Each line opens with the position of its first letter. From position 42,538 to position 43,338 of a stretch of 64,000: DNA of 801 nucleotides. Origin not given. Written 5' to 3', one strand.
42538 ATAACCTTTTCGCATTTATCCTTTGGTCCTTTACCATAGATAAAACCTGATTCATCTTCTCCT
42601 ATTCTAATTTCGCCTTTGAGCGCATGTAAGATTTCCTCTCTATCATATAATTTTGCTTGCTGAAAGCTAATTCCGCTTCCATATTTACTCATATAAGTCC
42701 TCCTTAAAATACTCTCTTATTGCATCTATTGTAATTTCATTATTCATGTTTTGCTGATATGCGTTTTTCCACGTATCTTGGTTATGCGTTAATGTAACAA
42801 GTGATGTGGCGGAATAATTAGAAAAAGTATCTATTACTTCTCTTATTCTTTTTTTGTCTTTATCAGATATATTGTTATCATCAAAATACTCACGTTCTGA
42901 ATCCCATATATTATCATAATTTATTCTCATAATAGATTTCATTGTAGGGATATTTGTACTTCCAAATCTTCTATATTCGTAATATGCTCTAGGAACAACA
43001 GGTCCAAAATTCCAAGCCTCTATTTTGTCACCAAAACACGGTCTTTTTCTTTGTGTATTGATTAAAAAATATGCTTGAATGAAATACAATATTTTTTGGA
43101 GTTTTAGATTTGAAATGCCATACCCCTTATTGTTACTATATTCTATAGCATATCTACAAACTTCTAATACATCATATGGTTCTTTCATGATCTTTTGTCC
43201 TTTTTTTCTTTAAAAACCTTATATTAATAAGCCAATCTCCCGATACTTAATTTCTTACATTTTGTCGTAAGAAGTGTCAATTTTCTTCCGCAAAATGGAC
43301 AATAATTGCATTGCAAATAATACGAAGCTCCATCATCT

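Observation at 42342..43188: Panacea-domain (SocA/PanA-like) two-gene module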

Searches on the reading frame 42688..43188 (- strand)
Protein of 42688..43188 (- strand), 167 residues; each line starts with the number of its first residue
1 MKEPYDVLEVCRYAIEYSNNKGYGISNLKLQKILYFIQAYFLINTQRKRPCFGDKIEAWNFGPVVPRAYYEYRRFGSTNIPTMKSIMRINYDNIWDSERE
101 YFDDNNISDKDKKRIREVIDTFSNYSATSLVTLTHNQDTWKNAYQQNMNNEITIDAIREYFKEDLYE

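Call 3: search_protein_families(library=pfam, proteins=[window:42688-43188:-], max_evalue=0.1)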
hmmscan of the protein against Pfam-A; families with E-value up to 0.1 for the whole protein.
window:42688-43188:- (167 aa): 2 families
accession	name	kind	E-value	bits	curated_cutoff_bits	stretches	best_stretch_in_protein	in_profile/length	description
PF13274.11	SocA_Panacea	-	1.9e-21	77.5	25.7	1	30-141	1-113/113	Antitoxin SocA-like, Panacea domain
PF19064.5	DUF5760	-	0.066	13.9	27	0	142-164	36-58/86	Family of unknown function (DUF5760)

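Call 4: search_protein_families(library=padloc, proteins=[window:42688-43188:-], max_evalue=0.1)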
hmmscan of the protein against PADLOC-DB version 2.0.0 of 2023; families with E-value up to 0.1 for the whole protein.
window:42688-43188:- (167 aa): 1 family
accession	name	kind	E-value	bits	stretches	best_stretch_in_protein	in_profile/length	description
PDLC04892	PDC-S06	-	0.00025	17.5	1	84-157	219-288/843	-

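Call 5: search_protein_families(library=phrogs, proteins=[window:42688-43188:-], max_evalue=0.01)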
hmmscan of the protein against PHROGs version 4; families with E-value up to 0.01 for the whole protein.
window:42688-43188:- (167 aa): 2 families
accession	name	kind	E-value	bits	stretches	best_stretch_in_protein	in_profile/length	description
phrog_1281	-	unknown function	2.8e-42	145.6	1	2-165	5-154/195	-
phrog_10390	-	unknown function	3.5e-31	109.8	1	24-163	164-293/299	-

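Call 18: find_homologous_proteins(query=window:42688-43188:-, max_evalue=0.00001)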
Query window:42688-43188:- (167 aa): 1304 proteins with E <= 0.00001 among 1321 candidates; the best 120 are listed.
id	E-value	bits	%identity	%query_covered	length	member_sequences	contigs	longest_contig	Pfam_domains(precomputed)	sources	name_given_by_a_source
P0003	7.2e-109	379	100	100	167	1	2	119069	PF13274.12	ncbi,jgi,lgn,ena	-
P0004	1.3e-65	238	67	95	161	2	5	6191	PF13274.12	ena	-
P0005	2.0e-64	234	66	98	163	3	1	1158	PF13274.12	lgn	-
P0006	2.8e-64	234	65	95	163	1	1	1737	PF13274.12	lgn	-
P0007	8.8e-64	232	64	97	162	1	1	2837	PF13274.12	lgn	-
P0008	1.0e-63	232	65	94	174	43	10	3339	PF13274.12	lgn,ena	-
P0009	2.8e-63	231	66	98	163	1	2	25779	PF13274.12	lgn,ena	-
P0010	6.0e-63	229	63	96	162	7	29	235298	PF13274.12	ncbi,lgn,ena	-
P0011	1.2e-62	228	64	98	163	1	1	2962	PF13274.12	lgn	-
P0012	2.4e-62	227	65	95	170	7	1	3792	PF13274.12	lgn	-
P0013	3.2e-62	227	62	95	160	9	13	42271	PF13274.12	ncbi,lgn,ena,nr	ncbi:MAG: DUF4065 domain-containing protein [Lachnospiraceae bacterium]|nr:DUF4065 domain-containing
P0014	3.3e-62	227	66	95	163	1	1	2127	PF13274.12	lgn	-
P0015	3.5e-62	227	63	98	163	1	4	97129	PF13274.12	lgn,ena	-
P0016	3.8e-62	227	63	96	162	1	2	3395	PF13274.12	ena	-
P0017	7.6e-62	226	63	96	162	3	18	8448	PF13274.12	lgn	-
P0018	7.7e-62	226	61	94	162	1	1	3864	PF13274.12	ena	-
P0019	9.3e-62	226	63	94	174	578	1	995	PF13274.12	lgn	-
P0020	1.0e-61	225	65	95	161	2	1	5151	PF13274.12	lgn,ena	-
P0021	1.0e-61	225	63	96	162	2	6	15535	PF13274.12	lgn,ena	-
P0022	1.6e-61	225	61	94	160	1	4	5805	PF13274.12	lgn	-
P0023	3.0e-61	224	62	95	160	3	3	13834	PF13274.12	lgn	-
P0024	3.1e-61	224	63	98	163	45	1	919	PF13274.12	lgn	-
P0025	6.2e-61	223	62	94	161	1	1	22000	PF13274.12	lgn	-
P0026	7.9e-61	223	63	94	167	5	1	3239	PF13274.12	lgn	-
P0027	1.5e-60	222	66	94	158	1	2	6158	PF13274.12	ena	-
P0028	2.3e-60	221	63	94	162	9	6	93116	PF13274.12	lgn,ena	-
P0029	2.8e-60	221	62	95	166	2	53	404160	PF13274.12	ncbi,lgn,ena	-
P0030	3.1e-60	221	62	95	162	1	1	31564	PF13274.12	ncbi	-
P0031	4.0e-60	220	62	98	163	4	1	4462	PF13274.12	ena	-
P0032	5.3e-60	220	61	95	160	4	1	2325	PF13274.12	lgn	-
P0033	5.3e-60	220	62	94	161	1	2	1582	PF13274.12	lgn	-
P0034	5.5e-60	220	62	94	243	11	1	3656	PF13274.12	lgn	-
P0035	5.9e-60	220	65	94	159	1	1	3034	PF13274.12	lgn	-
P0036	6.3e-60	220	61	98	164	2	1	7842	PF13274.12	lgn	-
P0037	8.3e-60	219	62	94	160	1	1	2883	PF13274.12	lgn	-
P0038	1.0e-59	219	61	94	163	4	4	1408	PF13274.12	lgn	-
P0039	1.1e-59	219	62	94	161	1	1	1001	PF13274.12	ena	-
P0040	1.1e-59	219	61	96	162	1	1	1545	PF13274.12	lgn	-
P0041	1.2e-59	219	63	94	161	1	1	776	PF13274.12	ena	-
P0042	1.3e-59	219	60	95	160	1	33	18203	PF13274.12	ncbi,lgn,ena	-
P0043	1.4e-59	219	65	94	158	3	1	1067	PF13274.12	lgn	-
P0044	1.5e-59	218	62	94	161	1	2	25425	PF13274.12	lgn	-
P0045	2.1e-59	218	61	95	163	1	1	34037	PF13274.12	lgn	-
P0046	2.3e-59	218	62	96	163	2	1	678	PF13274.12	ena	-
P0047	2.3e-59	218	64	94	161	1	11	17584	PF13274.12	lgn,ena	-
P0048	2.5e-59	218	60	98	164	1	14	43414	PF13274.12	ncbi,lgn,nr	ncbi:MAG: DUF4065 domain-containing protein [Lachnospiraceae bacterium]|nr:DUF4065 domain-containing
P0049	2.6e-59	218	62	96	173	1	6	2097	PF13274.12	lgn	-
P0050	3.0e-59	217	61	93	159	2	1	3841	PF13274.12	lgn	-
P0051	4.3e-59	217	59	95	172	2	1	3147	PF13274.12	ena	-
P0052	4.4e-59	217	60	95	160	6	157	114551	PF13274.12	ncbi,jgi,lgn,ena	jgi:uncharacterized phage-associated protein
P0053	4.9e-59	217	62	95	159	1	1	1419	PF13274.12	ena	-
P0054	5.3e-59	217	64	98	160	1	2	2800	PF13274.12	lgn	-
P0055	5.4e-59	217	61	95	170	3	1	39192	PF13274.12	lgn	-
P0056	5.7e-59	217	61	96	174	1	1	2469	PF13274.12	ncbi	-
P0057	6.0e-59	216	64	94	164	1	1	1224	PF13274.12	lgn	-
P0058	6.9e-59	216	59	95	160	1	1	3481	PF13274.12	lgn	-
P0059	7.2e-59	216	62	94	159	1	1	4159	PF13274.12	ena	-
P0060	8.4e-59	216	61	94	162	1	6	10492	PF13274.12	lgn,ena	-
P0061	9.0e-59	216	61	96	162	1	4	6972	PF13274.12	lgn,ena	-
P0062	9.1e-59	216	61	94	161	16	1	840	PF13274.12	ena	-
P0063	1.0e-58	216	61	98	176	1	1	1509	PF13274.12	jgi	jgi:uncharacterized phage-associated protein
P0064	1.1e-58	216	62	94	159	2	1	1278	PF13274.12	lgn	-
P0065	1.2e-58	216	59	94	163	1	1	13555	PF13274.12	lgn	-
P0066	1.4e-58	215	59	96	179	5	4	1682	PF13274.12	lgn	-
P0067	1.5e-58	215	62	94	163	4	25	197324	PF13274.12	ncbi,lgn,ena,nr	ncbi:DUF4065 domain-containing protein [Lacrimispora saccharolytica]|nr:DUF4065 domain-containing pr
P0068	1.6e-58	215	61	94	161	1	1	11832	PF13274.12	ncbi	-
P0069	1.8e-58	215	60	94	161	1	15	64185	PF13274.12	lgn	-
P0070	2.0e-58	215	60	95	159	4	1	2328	PF13274.12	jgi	-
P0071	2.0e-58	215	61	94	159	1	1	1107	PF13274.12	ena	-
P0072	2.1e-58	215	62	94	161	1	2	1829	PF13274.12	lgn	-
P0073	2.5e-58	214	62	95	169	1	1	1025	PF13274.12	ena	-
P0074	2.6e-58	214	63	95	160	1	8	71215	PF13274.12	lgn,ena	-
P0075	2.8e-58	214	61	94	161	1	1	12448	PF13274.12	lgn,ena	-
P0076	3.1e-58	214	62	95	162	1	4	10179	PF13274.12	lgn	-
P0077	3.6e-58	214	60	98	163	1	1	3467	PF13274.12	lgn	-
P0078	3.6e-58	214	62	95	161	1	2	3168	PF13274.12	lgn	-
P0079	5.0e-58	213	60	95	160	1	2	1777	PF13274.12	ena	-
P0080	5.3e-58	213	61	95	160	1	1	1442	PF13274.12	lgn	-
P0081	5.4e-58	213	61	94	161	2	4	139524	PF13274.12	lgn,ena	-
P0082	6.0e-58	213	59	97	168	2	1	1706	PF13274.12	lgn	-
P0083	6.2e-58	213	59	95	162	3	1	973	PF13274.12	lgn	-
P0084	6.4e-58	213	60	94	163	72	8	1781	PF13274.12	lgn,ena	-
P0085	6.7e-58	213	60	94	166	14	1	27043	PF13274.12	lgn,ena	-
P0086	6.7e-58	213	59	96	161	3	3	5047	PF13274.12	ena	-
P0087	8.2e-58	213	60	98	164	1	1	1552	PF13274.12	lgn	-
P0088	8.3e-58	213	59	95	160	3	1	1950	PF13274.12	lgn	-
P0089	8.5e-58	213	61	94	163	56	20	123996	PF13274.12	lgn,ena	-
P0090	1.3e-57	212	61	94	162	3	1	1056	PF13274.12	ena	-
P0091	1.4e-57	212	59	95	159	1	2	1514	PF13274.12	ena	-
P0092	1.8e-57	212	60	95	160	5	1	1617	PF13274.12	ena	-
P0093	1.8e-57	212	61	94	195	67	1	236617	PF13274.12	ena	-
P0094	1.9e-57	212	61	94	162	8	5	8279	PF13274.12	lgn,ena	-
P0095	2.0e-57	212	60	95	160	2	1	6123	PF13274.12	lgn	-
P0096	2.0e-57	212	61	95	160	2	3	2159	PF13274.12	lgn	-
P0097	2.4e-57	211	60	94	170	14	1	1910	PF13274.12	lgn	-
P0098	2.6e-57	211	61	94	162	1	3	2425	PF13274.12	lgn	-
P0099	2.6e-57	211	61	94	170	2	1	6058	PF13274.12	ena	-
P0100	2.7e-57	211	61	95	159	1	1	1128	PF13274.12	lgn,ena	-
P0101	2.7e-57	211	59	94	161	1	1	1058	PF13274.12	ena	-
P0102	3.3e-57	211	60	95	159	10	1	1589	PF13274.12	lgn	-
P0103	3.9e-57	211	61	95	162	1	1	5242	PF13274.12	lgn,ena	-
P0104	4.1e-57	210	59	94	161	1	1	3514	PF13274.12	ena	-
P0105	4.3e-57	210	59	95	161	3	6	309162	PF13274.12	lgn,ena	-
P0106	4.6e-57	210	61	94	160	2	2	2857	PF13274.12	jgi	-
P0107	4.9e-57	210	64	94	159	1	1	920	PF13274.12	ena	-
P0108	5.3e-57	210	61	94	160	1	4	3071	PF13274.12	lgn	-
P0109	6.3e-57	210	61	94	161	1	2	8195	PF13274.12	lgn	-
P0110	6.3e-57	210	59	94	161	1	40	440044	PF13274.12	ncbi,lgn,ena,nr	ncbi:Uncharacterized phage-associated protein [uncultured Clostridium sp.]|nr:Uncharacterized phage-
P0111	6.5e-57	210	57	95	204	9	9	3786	PF13274.12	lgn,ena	-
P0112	7.2e-57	210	59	95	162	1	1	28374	PF13274.12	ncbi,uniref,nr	ncbi:Panacea domain-containing protein [Lachnotalea glycerini]|uniref:DUF4065 domain-containing prot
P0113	7.2e-57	210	60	95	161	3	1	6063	PF13274.12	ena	-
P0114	7.2e-57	210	64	95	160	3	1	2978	PF13274.12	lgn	-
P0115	7.4e-57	210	62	95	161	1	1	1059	PF13274.12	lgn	-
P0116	7.6e-57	210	59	94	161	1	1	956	PF13274.12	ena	-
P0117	7.9e-57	210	59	95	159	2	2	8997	PF13274.12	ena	-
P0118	8.5e-57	209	61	94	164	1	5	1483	PF13274.12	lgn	-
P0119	8.9e-57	209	59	96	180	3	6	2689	PF13274.12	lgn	-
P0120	9.2e-57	209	61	94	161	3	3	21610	PF13274.12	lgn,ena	-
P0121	9.5e-57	209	60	95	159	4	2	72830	PF13274.12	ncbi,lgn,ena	-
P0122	9.9e-57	209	61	94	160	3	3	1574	PF13274.12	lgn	-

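Call 20: find_encoding_contigs(protein=P0003, flank=3000, max_places=4)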
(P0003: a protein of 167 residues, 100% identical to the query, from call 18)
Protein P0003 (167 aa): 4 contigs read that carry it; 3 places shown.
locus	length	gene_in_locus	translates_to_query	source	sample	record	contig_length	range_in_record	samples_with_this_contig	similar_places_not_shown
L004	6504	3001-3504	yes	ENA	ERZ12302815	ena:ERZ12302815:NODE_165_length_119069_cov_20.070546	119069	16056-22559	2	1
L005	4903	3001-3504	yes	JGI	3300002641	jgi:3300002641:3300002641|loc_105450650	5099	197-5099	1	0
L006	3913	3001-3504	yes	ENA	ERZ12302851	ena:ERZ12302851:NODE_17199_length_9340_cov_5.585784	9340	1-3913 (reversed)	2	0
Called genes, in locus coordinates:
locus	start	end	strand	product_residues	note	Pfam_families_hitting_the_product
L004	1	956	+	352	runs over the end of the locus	PF01145:Band_7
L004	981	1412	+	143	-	-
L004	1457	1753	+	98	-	-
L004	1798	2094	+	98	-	-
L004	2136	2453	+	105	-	PF12844:HTH_19 (weak), PF01381:HTH_3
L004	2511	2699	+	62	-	-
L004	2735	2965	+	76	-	-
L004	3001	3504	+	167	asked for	PF13274:SocA_Panacea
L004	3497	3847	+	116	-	-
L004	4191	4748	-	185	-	-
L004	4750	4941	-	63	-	-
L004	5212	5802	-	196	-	-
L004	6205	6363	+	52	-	-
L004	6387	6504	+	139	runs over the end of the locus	-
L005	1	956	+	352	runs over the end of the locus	PF01145:Band_7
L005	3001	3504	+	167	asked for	PF13274:SocA_Panacea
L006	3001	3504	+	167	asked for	PF13274:SocA_Panacea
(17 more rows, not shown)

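Call 21: find_encoding_contigs(protein=P0004, flank=3000, max_places=5)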
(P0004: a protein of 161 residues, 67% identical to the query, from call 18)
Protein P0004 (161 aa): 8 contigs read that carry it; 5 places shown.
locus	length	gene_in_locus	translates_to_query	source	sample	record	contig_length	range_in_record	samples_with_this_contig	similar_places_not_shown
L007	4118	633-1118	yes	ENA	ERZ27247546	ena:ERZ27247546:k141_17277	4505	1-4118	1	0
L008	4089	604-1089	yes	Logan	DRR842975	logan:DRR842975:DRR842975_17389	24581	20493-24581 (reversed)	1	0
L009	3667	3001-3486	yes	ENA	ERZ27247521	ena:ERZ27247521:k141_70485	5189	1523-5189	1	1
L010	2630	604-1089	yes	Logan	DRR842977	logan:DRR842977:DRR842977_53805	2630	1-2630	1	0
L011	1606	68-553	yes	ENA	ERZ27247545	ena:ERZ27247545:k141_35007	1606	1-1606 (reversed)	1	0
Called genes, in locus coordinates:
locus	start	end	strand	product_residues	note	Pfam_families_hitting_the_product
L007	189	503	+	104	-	-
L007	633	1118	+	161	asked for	PF13274:SocA_Panacea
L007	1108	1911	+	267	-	-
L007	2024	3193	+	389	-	PF13304:AAA_21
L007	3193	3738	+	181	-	-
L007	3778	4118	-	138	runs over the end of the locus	PF21849:DUF6908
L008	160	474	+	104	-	-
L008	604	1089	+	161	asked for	PF13274:SocA_Panacea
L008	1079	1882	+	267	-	-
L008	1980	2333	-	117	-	PF21849:DUF6908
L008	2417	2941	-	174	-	-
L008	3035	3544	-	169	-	PF00226:DnaJ (weak)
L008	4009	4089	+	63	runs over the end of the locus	-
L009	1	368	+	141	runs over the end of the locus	PF00436:SSB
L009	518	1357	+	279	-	PF23343:REP_ORF2-G2P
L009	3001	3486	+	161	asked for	PF13274:SocA_Panacea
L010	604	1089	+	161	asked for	PF13274:SocA_Panacea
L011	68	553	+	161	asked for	PF13274:SocA_Panacea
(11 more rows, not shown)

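Call 22: find_encoding_contigs(protein=P0010, flank=3000, max_places=6)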
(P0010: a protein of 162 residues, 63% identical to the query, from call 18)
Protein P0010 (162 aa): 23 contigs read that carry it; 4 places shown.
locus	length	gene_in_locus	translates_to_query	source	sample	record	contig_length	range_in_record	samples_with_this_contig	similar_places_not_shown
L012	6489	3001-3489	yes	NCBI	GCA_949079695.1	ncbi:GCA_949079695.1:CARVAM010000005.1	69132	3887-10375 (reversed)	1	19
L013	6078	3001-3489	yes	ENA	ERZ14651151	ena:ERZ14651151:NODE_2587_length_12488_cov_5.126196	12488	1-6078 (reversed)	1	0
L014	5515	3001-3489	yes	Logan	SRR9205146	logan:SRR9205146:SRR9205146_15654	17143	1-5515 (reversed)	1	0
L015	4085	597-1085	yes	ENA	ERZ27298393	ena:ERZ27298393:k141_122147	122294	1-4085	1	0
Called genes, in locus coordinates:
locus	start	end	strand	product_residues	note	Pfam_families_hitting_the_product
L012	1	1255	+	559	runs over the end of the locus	PF02384:N6_Mtase, PF01170:UPF0020, PF11599:AviRa (weak), PF07669:Eco57I, PF12950:TaqI_C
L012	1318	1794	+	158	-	PF04542:Sigma70_r2, PF08281:Sigma70_r4_2, PF04545:Sigma70_r4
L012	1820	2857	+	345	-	-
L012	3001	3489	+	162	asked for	PF13274:SocA_Panacea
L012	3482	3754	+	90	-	-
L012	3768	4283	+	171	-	-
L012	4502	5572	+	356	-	PF00988:CPSase_sm_chain, PF00117:GATase, PF07722:Peptidase_C26 (faint)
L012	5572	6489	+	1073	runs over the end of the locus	PF25596:CPSase_L_D1, PF02786:CPSase_L_D2, PF02787:CPSase_L_D3, PF25596:CPSase_L_D1, PF01071:GARS_A, PF02655:ATP-grasp_3, PF02786:CPSase_L_D2, PF02222:ATP-grasp, +4 more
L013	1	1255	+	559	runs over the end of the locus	PF02384:N6_Mtase, PF01170:UPF0020, PF11599:AviRa (weak), PF07669:Eco57I, PF12950:TaqI_C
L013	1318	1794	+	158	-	PF04542:Sigma70_r2, PF08281:Sigma70_r4_2, PF04545:Sigma70_r4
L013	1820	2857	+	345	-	-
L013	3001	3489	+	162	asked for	PF13274:SocA_Panacea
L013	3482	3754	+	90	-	-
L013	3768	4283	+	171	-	-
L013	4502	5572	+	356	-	PF00988:CPSase_sm_chain, PF00117:GATase, PF07722:Peptidase_C26 (faint)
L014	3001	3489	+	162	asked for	PF13274:SocA_Panacea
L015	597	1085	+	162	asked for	PF13274:SocA_Panacea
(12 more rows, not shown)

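Call 24: find_related_loci(query=window:42688-43188:-, collection=viral_contigs, flank=4000)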
Query window:42688-43188:- (167 aa) in viral_contigs; peptide patterns used: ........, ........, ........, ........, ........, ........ (x = any residue, [..] = any of these).
49 stretches matched a pattern; 30 encode a relative of the query (tblastn E <= 1e-3); 30 distinct loci.
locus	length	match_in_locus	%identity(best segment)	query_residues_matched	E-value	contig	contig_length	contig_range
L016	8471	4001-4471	61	5-161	2e-63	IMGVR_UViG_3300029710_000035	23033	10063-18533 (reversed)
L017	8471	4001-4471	62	5-161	9e-63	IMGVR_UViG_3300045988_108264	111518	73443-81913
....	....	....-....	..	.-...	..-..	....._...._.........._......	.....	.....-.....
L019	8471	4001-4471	61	5-161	1e-62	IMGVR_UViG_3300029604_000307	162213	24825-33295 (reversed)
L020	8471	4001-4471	61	5-161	2e-62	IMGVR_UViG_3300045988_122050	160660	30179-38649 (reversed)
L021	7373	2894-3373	60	1-161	6e-59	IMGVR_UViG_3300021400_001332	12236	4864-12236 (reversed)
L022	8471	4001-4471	54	5-163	6e-55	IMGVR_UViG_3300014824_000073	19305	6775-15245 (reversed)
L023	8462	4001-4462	57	5-163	1e-54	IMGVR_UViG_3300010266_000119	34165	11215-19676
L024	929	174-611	58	5-163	2e-57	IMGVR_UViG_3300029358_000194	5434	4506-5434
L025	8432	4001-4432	57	5-161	9e-52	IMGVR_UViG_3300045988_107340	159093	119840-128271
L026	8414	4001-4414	48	5-160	9e-43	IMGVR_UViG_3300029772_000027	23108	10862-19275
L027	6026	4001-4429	48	5-164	1e-42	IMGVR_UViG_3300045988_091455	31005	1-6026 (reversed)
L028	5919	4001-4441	46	1-164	1e-41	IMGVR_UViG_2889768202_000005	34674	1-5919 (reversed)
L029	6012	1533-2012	45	5-164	2e-41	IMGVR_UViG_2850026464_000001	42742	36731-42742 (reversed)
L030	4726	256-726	45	5-163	2e-39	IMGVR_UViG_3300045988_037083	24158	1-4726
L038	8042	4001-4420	37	5-161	2e-24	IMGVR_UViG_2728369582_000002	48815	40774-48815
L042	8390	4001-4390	34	5-154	2e-17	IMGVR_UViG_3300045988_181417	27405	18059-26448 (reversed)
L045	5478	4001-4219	47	6-80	6e-15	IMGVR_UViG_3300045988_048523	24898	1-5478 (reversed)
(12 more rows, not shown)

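Call 56: search_protein_families(library=pfam, proteins=[L016:4470-5306:+, L007:1105-1908:+, L029:2021-3109:+, L028:4450-5436:+, L038:4459-5442:+, L045:4417-5235:+, L042:4424-5344:+], max_evalue=0.01)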
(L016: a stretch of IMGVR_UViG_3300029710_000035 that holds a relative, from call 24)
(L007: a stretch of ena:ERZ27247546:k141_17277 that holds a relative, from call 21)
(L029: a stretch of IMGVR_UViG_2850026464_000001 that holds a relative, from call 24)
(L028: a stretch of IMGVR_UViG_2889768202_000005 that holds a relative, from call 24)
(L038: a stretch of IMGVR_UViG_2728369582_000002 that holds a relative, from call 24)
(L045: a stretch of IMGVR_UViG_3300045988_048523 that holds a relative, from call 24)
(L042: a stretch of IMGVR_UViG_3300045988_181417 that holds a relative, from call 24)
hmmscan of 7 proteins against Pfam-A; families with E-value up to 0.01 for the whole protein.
L016:4470-5306:+ (279 aa): 1 family
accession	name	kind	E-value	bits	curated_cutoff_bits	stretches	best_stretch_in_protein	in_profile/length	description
PF11712.13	Vma12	-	0.0035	17.8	25.5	1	126-220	58-133/137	Endoplasmic reticulum-based factor for assembly of V-ATPase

L007:1105-1908:+ (268 aa): 0 families

L029:2021-3109:+ (363 aa): 1 family
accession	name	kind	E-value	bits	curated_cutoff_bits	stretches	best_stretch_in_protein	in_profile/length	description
PF20990.2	DUF2207_C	-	5.9e-07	29.9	33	1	112-247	59-192/247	Predicted membrane protein (DUF2207) C-terminal domain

L028:4450-5436:+ (329 aa): 0 families

L038:4459-5442:+ (328 aa): 0 families

L045:4417-5235:+ (273 aa): 0 families

L042:4424-5344:+ (307 aa): 0 families

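Call 57: search_protein_families(library=padloc, proteins=[L016:4470-5306:+, L007:1105-1908:+, L029:2021-3109:+, L028:4450-5436:+, L038:4459-5442:+, L045:4417-5235:+, L042:4424-5344:+], max_evalue=0.01)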
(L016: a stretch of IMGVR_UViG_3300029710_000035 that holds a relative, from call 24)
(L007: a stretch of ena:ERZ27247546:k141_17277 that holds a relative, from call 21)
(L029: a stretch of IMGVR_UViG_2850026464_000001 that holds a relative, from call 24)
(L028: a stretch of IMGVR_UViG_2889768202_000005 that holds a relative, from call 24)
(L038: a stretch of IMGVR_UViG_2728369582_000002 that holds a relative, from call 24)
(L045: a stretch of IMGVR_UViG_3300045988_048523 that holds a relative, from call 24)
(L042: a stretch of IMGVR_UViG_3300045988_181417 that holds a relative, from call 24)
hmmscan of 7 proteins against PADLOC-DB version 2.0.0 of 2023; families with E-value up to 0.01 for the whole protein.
L016:4470-5306:+ (279 aa): 0 families

L007:1105-1908:+ (268 aa): 0 families

L029:2021-3109:+ (363 aa): 0 families

L028:4450-5436:+ (329 aa): 0 families

L038:4459-5442:+ (328 aa): 0 families

L045:4417-5235:+ (273 aa): 1 family
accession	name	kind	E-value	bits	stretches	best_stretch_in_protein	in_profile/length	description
PDLC00551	JetC2|JetC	-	0.0034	13.3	1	5-173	807-972/1365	DUF3584 domain; MukB-like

L042:4424-5344:+ (307 aa): 0 families
